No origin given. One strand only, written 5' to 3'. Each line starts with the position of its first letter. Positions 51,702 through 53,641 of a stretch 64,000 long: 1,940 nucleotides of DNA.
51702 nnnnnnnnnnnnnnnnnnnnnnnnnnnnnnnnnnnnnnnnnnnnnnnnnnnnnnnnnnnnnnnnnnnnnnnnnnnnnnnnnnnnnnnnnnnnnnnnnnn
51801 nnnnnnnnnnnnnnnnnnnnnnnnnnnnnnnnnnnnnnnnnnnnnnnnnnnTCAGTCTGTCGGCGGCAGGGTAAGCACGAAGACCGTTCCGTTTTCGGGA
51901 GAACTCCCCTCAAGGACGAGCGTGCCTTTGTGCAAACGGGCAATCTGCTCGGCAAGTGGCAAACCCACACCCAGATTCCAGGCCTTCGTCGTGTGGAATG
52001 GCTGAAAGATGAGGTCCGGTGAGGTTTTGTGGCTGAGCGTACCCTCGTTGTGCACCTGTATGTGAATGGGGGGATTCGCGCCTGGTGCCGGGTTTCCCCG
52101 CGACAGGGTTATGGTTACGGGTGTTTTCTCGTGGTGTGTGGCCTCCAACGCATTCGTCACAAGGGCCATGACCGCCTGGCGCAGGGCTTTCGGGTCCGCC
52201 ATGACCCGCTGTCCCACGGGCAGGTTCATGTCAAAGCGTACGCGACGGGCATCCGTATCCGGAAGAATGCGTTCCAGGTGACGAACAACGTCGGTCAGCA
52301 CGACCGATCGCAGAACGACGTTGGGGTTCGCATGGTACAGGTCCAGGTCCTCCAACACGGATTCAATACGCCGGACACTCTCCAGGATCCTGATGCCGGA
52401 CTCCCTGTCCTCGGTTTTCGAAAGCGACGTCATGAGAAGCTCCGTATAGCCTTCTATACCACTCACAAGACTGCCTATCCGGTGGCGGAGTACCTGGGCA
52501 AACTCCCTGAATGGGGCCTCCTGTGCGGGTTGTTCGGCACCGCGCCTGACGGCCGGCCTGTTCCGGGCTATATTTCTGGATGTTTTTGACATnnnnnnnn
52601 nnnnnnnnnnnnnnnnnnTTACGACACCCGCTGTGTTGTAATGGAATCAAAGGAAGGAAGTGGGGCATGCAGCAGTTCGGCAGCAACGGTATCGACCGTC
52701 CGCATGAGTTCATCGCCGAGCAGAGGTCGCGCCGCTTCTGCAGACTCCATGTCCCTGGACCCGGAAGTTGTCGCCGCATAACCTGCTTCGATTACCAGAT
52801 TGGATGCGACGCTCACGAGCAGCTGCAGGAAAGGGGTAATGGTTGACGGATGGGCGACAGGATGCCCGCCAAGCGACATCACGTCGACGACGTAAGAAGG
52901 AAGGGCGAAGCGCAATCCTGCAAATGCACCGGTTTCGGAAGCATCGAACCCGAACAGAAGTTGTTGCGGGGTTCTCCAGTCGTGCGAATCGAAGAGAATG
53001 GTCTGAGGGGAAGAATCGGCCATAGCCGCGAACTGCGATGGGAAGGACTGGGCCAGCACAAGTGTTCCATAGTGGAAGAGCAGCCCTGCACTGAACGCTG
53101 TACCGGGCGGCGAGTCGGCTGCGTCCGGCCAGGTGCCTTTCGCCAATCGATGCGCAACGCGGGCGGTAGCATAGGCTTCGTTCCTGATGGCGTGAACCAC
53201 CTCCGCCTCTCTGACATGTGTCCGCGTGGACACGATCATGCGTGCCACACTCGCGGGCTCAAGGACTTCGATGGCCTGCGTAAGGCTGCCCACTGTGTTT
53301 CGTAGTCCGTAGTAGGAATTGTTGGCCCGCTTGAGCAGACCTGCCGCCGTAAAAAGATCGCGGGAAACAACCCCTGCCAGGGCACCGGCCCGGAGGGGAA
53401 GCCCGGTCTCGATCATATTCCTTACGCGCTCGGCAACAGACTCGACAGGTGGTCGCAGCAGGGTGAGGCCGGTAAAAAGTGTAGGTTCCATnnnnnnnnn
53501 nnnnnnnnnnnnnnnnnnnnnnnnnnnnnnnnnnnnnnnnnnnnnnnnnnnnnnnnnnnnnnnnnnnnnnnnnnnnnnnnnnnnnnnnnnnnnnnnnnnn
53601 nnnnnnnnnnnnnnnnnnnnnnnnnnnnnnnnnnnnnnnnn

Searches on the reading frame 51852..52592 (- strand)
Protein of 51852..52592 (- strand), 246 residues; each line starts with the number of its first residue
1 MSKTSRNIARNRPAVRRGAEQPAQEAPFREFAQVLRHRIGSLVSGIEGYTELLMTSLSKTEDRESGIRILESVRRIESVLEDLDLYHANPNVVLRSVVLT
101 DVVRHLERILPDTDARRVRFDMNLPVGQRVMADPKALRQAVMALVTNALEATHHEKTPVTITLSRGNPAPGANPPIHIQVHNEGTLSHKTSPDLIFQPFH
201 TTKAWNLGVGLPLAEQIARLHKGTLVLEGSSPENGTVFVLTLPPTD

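Call 5: search_protein_families(library=pfam, proteins=[window:51852-52592:-], max_evalue=0.01)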
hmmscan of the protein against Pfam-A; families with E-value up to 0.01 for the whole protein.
window:51852-52592:- (246 aa): 2 families
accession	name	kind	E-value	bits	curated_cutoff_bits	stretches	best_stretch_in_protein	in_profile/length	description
PF02518.31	HATPase_c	-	8.5e-14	52.4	26.4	1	133-245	2-110/111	Histidine kinase-, DNA gyrase B-, and HSP90-like ATPase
PF00512.31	HisKA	-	4.6e-06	27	26.9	1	29-85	3-60/66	His Kinase A (phospho-acceptor) domain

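Call 32: search_protein_families(library=ncbifam, proteins=[window:51852-52592:-], max_evalue=0.000001)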
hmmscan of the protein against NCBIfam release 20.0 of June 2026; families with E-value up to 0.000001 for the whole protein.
window:51852-52592:- (246 aa): 22 families
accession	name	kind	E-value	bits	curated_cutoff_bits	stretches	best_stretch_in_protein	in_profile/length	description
NF008468.0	PRK11360.1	equivalog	3.8e-25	88.3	646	1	36-243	404-607/616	two-component system sensor histidine kinase AtoS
NF007688.0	PRK10364.1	equivalog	9.7e-18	64.1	479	1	35-243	247-450/460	two-component system sensor histidine kinase ZraS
TIGR02916.1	PEP_his_kin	equivalog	3.6e-15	55.6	300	1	71-243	519-679/679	XrtA/PEP-CTERM system histidine kinase PrsK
NF010411.0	PRK13837.1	equivalog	5.6e-15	54.4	647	1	37-245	459-676/828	two-component system VirA-like sensor kinase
NF008312.0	PRK11100.1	equivalog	1.3e-14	53.9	356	1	30-243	258-473/477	two-component system sensor histidine kinase CreC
NF052574.1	HisKinEspCMyxo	equivalog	1.9e-12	46.2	1200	1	53-245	446-638/785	serine histidine kinase EspC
NF041947.1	LuxQ_Vibrio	equivalog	4.5e-11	41.4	1200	1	14-243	460-695/843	quorum-sensing autoinducer 2 sensor kinase/phosphatase LuxQ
NF041777.1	sens_FixL_Rhizob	equivalog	7.3e-11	41.4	850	1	118-244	361-481/485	sensor protein FixL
NF047465.1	hybrid_HK_LvrA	exception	3.5e-10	38.5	1200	1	29-243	601-817/819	hybrid histidine kinase/response regulator LvrA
NF046044.1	PnpS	equivalog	4.9e-10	39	400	1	42-243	184-390/390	two-component system histidine kinase PnpS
NF053867.1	SprKinKinDBac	equivalog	2.6e-09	36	775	1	36-244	294-497/500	sporulation kinase KinD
NF033091.0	HK_VanS_ACDEFG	equivalog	3.4e-08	33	400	1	35-243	81-293/293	vancomycin resistance histidine kinase VanS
TIGR02956.1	TMAO_torS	equivalog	3.4e-08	32.1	676.5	1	36-243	472-681/967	TMAO reductase system sensor histidine kinase/response regulator TorS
TIGR02966.1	phoR_proteo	equivalog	8.2e-08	31.6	334.2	1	30-165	116-257/333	phosphate regulon sensor histidine kinase PhoR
NF047794.1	HisKinPtgB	equivalog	1.3e-07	30.3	1000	1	91-237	510-649/656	two-component system sensor histidine kinase PgtB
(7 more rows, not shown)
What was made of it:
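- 51852..52592 (-): Minimal cytoplasmic histidine kinase of 246 aa. It has HisKA and HATPase_c domains and no Pfam-detected sensor domain. Pfam (call 5); NCBIfam matches only kinase cores (call 32).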

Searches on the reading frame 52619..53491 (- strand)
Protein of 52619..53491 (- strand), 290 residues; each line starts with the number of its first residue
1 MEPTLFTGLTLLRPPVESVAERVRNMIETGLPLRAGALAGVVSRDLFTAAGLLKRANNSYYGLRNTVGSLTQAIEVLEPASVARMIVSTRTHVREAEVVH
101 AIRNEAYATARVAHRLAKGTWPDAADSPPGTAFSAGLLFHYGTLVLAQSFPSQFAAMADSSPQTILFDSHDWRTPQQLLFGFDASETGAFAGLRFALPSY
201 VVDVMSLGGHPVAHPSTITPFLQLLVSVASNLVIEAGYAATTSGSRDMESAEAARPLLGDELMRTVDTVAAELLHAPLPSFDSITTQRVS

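Call 5: search_protein_families(library=pfam, proteins=[window:52619-53491:-], max_evalue=0.01)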
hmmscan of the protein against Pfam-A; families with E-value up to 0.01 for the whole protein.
window:52619-53491:- (290 aa): 1 family
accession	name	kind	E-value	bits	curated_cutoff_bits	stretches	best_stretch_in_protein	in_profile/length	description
PF08668.18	HDOD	-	8.3e-16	58.5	22.9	1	16-206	4-191/196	HDOD domain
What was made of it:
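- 52619..53491 (-): HDOD-domain protein of 290 aa, a probable signalling adaptor of the module. Pfam HDOD, E = 8e-16 (call 5).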

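Call 32: search_protein_families(library=ncbifam, proteins=[window:52619-53491:-], max_evalue=0.000001)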
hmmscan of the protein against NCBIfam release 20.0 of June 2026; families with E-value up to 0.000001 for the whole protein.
window:52619-53491:- (290 aa): 0 families
